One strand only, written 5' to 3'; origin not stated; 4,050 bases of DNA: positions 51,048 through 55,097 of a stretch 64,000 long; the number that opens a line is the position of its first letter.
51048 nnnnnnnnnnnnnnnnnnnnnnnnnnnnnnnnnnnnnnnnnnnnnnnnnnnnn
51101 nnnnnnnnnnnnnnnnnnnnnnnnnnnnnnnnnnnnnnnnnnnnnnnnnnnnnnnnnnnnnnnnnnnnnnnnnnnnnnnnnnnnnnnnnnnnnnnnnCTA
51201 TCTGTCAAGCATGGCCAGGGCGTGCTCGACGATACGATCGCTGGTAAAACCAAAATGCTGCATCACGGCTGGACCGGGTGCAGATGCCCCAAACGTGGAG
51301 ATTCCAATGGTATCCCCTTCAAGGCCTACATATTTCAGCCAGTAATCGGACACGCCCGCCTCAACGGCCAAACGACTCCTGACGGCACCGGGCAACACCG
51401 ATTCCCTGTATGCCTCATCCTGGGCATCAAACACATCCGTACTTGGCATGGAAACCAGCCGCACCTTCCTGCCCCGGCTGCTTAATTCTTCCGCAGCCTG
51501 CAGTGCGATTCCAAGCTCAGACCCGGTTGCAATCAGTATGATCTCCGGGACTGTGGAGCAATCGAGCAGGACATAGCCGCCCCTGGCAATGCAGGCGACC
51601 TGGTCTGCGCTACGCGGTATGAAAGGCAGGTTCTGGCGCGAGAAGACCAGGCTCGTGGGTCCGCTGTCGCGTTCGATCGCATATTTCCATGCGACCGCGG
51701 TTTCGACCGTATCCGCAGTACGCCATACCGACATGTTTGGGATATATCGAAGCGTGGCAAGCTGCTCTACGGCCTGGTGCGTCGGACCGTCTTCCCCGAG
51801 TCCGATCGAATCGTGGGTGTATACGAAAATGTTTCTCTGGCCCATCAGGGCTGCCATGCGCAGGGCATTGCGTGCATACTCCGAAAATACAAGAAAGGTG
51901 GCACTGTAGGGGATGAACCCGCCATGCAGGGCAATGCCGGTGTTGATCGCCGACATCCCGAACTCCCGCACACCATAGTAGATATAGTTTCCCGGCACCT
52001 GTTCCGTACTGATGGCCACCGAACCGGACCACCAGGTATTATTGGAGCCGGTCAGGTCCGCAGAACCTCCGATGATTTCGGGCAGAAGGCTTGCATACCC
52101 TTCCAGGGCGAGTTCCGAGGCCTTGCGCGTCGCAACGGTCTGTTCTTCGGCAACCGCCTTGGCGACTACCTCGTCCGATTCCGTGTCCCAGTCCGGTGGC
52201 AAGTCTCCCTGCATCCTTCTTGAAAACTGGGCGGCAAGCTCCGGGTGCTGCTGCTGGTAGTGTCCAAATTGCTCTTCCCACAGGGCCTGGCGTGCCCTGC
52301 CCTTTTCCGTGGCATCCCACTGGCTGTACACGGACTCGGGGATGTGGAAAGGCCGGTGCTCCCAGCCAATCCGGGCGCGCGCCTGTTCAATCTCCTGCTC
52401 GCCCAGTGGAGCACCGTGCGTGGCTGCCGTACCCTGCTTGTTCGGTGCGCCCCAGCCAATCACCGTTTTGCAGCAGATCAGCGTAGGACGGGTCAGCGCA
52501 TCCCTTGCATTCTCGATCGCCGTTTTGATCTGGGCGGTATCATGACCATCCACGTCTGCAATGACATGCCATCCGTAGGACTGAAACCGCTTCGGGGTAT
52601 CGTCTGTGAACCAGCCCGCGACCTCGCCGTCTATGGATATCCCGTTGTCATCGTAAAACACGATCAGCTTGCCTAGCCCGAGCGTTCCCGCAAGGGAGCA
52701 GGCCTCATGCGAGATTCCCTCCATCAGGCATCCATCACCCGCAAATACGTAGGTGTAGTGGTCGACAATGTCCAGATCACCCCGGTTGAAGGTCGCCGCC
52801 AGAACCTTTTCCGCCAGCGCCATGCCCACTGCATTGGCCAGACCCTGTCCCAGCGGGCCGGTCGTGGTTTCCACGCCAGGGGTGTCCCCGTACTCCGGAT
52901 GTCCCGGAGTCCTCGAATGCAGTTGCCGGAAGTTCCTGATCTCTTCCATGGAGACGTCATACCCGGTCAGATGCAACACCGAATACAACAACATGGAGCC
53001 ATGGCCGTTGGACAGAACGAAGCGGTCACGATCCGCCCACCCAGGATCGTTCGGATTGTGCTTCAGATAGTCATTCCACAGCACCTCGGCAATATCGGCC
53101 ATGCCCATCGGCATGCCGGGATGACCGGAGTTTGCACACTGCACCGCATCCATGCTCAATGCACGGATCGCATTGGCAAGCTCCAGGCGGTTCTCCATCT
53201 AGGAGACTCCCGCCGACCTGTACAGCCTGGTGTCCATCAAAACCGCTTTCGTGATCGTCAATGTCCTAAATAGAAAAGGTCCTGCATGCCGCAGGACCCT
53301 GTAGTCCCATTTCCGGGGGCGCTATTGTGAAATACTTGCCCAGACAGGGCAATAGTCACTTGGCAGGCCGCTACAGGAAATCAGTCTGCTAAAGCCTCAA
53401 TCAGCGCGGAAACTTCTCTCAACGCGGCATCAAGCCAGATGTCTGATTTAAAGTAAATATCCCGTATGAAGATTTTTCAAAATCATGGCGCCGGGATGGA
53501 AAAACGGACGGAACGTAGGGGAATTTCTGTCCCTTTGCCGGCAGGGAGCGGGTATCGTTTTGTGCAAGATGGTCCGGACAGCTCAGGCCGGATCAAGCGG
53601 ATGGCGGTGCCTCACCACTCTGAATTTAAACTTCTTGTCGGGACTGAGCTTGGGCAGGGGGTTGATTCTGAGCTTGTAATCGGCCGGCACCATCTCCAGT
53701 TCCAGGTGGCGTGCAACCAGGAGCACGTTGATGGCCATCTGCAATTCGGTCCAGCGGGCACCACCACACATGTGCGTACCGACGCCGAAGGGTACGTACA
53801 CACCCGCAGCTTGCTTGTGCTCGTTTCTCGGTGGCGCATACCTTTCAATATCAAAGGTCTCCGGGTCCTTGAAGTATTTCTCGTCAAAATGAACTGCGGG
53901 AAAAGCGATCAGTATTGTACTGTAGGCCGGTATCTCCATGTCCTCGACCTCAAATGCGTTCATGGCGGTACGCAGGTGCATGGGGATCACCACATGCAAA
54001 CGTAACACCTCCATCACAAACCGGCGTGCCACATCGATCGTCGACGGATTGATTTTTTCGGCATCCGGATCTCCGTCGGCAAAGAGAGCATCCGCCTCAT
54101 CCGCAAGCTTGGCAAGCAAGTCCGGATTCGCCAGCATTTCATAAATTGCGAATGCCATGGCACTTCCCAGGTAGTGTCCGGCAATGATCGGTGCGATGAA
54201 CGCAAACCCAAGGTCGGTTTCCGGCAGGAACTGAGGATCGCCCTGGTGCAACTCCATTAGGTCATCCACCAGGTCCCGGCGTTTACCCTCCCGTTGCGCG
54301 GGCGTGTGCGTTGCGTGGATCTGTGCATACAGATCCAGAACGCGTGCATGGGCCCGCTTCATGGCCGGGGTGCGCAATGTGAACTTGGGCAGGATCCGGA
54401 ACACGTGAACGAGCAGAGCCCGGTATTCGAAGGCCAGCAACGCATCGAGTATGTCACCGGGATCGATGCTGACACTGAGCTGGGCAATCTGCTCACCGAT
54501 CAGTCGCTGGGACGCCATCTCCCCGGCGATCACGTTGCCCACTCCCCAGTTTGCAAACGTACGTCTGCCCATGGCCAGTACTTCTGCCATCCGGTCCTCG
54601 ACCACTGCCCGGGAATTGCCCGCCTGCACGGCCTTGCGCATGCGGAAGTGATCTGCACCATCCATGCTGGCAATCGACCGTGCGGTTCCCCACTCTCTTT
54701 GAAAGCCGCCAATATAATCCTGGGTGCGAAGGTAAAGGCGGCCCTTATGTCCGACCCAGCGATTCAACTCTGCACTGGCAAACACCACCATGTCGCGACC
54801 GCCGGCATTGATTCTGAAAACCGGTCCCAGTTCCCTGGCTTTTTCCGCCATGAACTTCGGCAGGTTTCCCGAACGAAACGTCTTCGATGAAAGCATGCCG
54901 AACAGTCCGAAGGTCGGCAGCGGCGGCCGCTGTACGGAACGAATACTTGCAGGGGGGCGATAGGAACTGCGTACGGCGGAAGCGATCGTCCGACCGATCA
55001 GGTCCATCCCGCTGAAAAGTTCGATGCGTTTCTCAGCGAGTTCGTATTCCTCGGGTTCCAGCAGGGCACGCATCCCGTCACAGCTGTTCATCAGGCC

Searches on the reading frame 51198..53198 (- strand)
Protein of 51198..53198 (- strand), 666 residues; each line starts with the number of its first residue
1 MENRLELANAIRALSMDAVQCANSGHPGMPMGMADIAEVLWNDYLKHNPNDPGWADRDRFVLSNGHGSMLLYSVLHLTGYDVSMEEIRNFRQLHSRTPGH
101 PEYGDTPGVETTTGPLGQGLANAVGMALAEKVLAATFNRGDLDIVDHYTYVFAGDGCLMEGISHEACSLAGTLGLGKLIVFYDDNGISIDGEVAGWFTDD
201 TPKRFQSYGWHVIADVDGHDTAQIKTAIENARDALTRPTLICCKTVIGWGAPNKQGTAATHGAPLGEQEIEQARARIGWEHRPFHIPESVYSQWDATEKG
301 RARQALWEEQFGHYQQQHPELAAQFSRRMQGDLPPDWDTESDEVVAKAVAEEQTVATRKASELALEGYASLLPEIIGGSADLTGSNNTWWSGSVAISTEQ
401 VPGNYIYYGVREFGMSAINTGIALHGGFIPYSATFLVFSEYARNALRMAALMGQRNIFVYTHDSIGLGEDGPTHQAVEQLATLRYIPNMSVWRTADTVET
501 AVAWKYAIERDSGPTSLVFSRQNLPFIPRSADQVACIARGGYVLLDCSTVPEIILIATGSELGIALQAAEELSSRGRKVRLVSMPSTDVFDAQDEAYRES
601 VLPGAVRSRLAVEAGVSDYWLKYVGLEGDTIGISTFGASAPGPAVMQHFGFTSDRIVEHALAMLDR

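Call 3: search_protein_families(library=pfam, proteins=[window:51198-53198:-], max_evalue=0.01)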
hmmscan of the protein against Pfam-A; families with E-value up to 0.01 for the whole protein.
window:51198-53198:- (666 aa): 6 families
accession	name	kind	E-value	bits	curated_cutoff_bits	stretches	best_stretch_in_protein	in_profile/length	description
PF00456.26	Transketolase_N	-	9.6e-164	544.6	22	1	6-334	4-334/334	Transketolase, thiamine diphosphate binding domain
PF02779.29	Transket_pyr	-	1.9e-53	181.1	27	1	354-525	2-173/174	Transketolase, pyrimidine binding domain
PF22613.1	Transketolase_C_1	-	1.9e-40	138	27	1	540-652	1-113/113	Transketolase-like TK C-terminal domain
PF02780.25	Transketolase_C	-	1.2e-14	54.7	25.9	1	542-656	2-124/124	Transketolase, C-terminal domain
PF13292.11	DXP_synthase_N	-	2.5e-07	30.7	21.2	1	6-194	20-180/274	1-deoxy-D-xylulose-5-phosphate synthase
PF00676.26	E1_dh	-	0.0011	18.5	22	1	109-241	96-220/300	Dehydrogenase E1 component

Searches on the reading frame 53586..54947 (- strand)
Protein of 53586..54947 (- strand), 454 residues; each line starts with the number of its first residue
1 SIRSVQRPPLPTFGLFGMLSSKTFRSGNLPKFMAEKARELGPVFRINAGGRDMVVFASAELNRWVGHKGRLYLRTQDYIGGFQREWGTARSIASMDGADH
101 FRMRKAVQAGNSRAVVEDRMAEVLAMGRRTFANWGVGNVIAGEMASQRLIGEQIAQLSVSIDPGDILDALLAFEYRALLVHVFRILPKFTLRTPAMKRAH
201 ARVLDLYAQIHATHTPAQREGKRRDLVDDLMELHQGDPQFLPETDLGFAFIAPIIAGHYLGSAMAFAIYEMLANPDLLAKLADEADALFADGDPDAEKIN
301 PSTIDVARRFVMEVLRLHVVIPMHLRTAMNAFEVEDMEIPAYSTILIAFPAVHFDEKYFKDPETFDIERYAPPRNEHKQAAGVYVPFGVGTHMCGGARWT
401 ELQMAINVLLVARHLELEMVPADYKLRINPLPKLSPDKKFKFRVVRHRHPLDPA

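Call 16: search_solved_structures(query=window:53586-54947:-, max_evalue=0.001, show_alignments=2)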
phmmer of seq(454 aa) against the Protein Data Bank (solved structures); distinct sequences matched with E-value up to 0.001: 317 (the best 60 are shown).
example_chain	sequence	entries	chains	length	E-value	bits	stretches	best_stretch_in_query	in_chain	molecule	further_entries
7tef_A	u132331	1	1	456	6.7e-26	94.4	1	186-423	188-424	Cytochrome P450 51B1 Cyp51B1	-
7jj1_A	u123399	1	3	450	2.3e-22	82.7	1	191-425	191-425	Cytochrome P450 51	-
6mi0_A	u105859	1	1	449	2.3e-22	82.7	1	191-425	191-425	Cytochrome P450 51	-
6mcw_A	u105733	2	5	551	3.4e-22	82.2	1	192-425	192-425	Cytochrome P450 51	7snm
1u13_A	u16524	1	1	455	2.8e-19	72.5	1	195-425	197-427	Cytochrome P450 51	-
1x8v_A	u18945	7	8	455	2.9e-19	72.5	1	214-425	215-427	Cytochrome P450 51 | STEROL 14ALPHA-DEMETHYLASE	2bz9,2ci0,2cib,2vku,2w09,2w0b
2w0a_A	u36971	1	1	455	3.2e-19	72.4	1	195-425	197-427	CYTOCHROME P450 51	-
1e9x_A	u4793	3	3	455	3.3e-19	72.3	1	214-424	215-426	CYTOCHROME P450 51-LIKE RV0764C | CYTOCHROME P450 51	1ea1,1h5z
5veu_A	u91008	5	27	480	1.2e-16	63.9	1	240-444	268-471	Cytochrome P450 3A5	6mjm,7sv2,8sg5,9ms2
7lad_A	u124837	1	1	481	1.2e-16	63.8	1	240-444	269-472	Cytochrome P450 3A5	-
7f3h_A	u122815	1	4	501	1.7e-16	63.4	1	239-450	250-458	Bifunctional cytochrome P450/NADPH--P450 reductase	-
7f3w_A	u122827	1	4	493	1.9e-16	63.2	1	233-450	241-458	cytochrome P450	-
5tl8_A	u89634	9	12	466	2.9e-16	62.6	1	187-449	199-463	Protein CYP51 | CYP51, sterol 14alpha-demethylase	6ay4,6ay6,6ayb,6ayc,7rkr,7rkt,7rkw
6a17_A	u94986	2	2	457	4.7e-16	61.9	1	22-411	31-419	Cytochrome P450 90B1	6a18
6a15_A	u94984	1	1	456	7.1e-16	61.3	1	22-411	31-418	Cytochrome P450 90B1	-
5vcd_A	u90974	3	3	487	7.4e-16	61.3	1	242-418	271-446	Cytochrome P450 3A4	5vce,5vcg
7wzl_A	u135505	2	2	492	1.1e-15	60.7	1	92-421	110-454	Putative cytochrome P450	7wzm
4d6z_A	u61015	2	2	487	1.8e-15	60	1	240-419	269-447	CYTOCHROME P450 3A4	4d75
6ma7_A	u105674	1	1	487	2.1e-15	59.8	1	241-419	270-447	Cytochrome P450 3A4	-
4ny4_A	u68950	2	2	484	2.2e-15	59.7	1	242-419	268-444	Cytochrome P450 3A4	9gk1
1w0e_A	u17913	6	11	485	2.2e-15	59.7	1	242-419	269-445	CYTOCHROME P450 3A4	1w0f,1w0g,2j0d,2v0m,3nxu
7lxl_A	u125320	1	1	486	2.2e-15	59.7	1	242-419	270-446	Cytochrome P450 3A4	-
1tqn_A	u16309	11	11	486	2.2e-15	59.7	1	242-419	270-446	cytochrome P450 3A4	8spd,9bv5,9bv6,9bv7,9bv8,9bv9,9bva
3tjs_A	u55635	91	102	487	2.3e-15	59.7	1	242-419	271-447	Cytochrome P450 3A4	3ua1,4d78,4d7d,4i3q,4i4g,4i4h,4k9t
9yk4_A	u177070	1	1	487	2.4e-15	59.6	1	242-418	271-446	Cytochrome P450 3A4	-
7kvk_A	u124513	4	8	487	4.3e-15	58.8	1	242-419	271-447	Cytochrome P450 3A4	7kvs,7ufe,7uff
6a16_A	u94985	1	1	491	2.4e-13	53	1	250-411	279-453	Cytochrome P450 90B1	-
9wuk_A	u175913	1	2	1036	2.6e-13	52.9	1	215-443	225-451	bifunctional cytochrome P450/NADPH--P450 reductase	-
9wuc_A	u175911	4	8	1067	2.8e-13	52.8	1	215-443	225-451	bifunctional cytochrome P450/NADPH--P450 reductase | SoP450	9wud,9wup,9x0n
8gk3_A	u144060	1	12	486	2.8e-13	52.8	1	243-415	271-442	Cytochrome P450 3A7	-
7mk8_A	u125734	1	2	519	3.2e-13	52.6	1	243-415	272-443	Isoform 2 of Cytochrome P450 3A7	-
6n6q_A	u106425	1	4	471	9e-13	51.1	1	219-437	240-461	Cytochrome P450 (CYP102L1)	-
3czh_A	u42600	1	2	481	1.1e-12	50.9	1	229-429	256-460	Cytochrome P450 2R1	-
3c6g_A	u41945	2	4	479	1.2e-12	50.7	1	229-429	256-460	Cytochrome P450 2R1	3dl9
8hkj_A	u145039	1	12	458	6.8e-12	48.2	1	223-446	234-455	Bifunctional cytochrome P450/NADPH--P450 reductase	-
7yd9_A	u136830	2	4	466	1.9e-11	46.8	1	236-437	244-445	Bifunctional cytochrome P450/NADPH--P450 reductase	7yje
2ve3_A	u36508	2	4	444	2e-11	46.7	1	12-439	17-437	PUTATIVE CYTOCHROME P450 120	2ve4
7y9j_A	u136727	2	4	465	2.1e-11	46.6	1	236-438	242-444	Bifunctional cytochrome P450/NADPH--P450 reductase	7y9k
3cbd_A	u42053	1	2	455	2.2e-11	46.5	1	233-437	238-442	Bifunctional P-450/NADPH-P450 reductase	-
9wat_A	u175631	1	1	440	2.5e-11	46.3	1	191-420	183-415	Cytochrome P450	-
4h24_A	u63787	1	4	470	3.5e-11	45.9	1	227-436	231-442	Cytochrome P450-BM3 variant P450BM3-Cis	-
8qze_A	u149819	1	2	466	3.6e-11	45.9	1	228-437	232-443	Bifunctional cytochrome P450/NADPH--P450 reductase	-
1zoa_A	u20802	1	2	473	3.7e-11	45.8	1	236-437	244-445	Bifunctional P-450:NADPH-P450 reductase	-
7ydl_A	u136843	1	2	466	5e-11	45.4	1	236-437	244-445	Bifunctional cytochrome P450/NADPH--P450 reductase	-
7ydb_A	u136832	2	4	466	5e-11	45.4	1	236-437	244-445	Bifunctional cytochrome P450/NADPH--P450 reductase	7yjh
3kx5_A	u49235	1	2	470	5.4e-11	45.2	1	236-437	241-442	Bifunctional P-450/NADPH-P450 reductase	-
7yda_A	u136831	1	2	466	6.7e-11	45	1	236-437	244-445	Bifunctional cytochrome P450/NADPH--P450 reductase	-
8hou_A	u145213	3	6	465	6.7e-11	44.9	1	236-437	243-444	Bifunctional cytochrome P450/NADPH--P450 reductase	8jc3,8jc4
7yft_A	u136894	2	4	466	6.8e-11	44.9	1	236-437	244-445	Bifunctional cytochrome P450/NADPH--P450 reductase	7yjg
7ydc_A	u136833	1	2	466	6.8e-11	44.9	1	236-437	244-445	Bifunctional cytochrome P450/NADPH--P450 reductase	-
7wg0_A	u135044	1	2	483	7.3e-11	44.8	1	236-437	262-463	Bifunctional cytochrome P450/NADPH--P450 reductase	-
3kx4_A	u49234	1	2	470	7.4e-11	44.8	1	236-437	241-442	Bifunctional P-450/NADPH-P450 reductase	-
3hf2_A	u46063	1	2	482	7.8e-11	44.7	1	236-437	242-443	Bifunctional P-450/NADPH-P450 reductase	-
7yde_A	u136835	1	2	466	9.1e-11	44.5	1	236-437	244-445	Bifunctional cytochrome P450/NADPH--P450 reductase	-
4dud_A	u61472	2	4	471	9.2e-11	44.5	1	236-437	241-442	cytochrome P450 BM3 variant 2G9C6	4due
3psx_A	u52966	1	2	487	9.5e-11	44.4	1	228-437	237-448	Bifunctional P-450/NADPH-P450 reductase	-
9uxz_A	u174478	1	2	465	9.6e-11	44.4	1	236-437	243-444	Bifunctional cytochrome P450/NADPH--P450 reductase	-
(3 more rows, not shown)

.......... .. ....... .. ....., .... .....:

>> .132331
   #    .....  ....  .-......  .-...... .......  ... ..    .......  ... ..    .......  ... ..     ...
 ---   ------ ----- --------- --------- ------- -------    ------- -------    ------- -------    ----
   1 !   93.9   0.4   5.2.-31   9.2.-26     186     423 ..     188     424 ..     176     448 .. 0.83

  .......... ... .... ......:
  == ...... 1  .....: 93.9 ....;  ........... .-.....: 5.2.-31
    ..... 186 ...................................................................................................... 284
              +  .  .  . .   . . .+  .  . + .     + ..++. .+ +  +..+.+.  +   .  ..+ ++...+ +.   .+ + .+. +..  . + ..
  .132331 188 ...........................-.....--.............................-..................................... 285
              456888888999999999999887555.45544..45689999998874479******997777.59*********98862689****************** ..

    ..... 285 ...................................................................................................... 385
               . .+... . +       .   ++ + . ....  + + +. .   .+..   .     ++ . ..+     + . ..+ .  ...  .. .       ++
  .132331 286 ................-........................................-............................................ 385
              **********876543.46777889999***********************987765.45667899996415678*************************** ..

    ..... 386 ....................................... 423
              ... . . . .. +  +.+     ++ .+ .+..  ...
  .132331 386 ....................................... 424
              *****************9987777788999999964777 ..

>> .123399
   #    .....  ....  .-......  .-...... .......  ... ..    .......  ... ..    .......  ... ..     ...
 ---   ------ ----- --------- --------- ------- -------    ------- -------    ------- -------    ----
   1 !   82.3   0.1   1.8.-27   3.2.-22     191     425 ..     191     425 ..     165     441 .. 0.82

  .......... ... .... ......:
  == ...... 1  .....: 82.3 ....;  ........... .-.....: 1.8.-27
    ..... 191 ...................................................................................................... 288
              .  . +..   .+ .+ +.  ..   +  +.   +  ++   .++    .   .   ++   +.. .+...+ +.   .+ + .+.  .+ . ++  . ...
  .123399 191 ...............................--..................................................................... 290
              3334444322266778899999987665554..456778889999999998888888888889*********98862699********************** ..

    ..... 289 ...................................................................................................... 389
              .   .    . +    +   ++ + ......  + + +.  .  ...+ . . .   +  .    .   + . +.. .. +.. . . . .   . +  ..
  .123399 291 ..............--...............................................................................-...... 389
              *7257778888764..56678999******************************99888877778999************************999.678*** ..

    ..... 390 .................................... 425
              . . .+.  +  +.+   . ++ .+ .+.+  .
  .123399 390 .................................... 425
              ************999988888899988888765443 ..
